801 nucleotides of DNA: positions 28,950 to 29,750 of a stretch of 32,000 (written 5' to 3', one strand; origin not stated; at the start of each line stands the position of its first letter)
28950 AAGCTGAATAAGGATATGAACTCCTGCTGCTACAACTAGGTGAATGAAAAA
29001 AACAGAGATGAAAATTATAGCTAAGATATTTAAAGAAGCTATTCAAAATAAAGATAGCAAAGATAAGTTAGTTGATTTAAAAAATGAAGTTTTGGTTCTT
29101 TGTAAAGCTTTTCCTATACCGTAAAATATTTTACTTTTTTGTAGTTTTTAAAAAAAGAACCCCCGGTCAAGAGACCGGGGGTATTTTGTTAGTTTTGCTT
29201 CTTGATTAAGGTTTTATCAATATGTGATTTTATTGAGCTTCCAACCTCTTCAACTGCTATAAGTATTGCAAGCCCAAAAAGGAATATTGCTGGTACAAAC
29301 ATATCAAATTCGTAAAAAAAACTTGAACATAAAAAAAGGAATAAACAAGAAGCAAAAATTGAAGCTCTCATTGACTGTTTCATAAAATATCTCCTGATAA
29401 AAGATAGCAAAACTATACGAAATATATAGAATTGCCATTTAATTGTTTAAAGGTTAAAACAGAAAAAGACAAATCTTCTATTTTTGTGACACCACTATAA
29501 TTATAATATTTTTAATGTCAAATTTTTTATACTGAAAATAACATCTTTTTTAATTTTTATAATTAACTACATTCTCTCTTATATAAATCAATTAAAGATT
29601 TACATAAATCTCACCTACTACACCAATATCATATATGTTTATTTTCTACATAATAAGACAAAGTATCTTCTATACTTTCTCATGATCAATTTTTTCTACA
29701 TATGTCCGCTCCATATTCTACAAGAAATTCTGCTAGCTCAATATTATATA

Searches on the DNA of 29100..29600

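Call 79: search_rna_families(source=window, start=29100, end=29600, threshold=evalue, max_evalue=1, show_alignments=1)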
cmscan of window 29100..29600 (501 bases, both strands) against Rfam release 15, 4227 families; matches with E-value up to 1: 11.
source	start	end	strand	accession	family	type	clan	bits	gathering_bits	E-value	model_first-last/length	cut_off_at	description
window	29117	29189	+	RF02846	Ref84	Gene; antisense;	-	28.8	52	0.12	1-87/87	no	Enterococcus sRNA 84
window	29150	29285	-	RF00515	PyrR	Cis-reg;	-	23.7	54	0.47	1-115/115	no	PyrR binding site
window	29137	29219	-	RF02620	BSnc119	Gene; sRNA;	-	21.7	115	0.14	1-90/90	no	Brucella sRNA 119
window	29151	29245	-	RF02495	ohsC_RNA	Gene; antitoxin;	-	21.7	50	0.69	1-77/77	no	Oppression of Hydrophobic ORF by sRNA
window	29145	29224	-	RF00121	MicC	Gene; sRNA;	-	21.6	90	0.82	1-123/123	no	MicC RNA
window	29138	29213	-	RF02621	BSnc120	Gene; sRNA;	-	21.3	114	0.027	1-88/88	no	Brucella sRNA 120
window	29102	29187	+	RF01820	RsaE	Gene; sRNA;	-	21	79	0.38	1-112/112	no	RNA Staph. aureus E (RoxS)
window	29152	29203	-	RF02399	NsiR1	Gene; sRNA;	-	20.3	39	0.13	1-60/60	no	Nitrogen stress-induced RNA 1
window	29151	29248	-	RF01769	greA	Cis-reg; leader;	-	19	60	0.5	1-124/124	no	Enterobacteria greA leader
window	29130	29227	+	RF02621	BSnc120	Gene; sRNA;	-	17.1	114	0.58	1-88/88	no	Brucella sRNA 120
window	29330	29379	+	RF02158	NPPA-AS1_3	Gene; lncRNA;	-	14.2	55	0.95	1-108/108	no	NPPA antisense RNA 1 conserved region 3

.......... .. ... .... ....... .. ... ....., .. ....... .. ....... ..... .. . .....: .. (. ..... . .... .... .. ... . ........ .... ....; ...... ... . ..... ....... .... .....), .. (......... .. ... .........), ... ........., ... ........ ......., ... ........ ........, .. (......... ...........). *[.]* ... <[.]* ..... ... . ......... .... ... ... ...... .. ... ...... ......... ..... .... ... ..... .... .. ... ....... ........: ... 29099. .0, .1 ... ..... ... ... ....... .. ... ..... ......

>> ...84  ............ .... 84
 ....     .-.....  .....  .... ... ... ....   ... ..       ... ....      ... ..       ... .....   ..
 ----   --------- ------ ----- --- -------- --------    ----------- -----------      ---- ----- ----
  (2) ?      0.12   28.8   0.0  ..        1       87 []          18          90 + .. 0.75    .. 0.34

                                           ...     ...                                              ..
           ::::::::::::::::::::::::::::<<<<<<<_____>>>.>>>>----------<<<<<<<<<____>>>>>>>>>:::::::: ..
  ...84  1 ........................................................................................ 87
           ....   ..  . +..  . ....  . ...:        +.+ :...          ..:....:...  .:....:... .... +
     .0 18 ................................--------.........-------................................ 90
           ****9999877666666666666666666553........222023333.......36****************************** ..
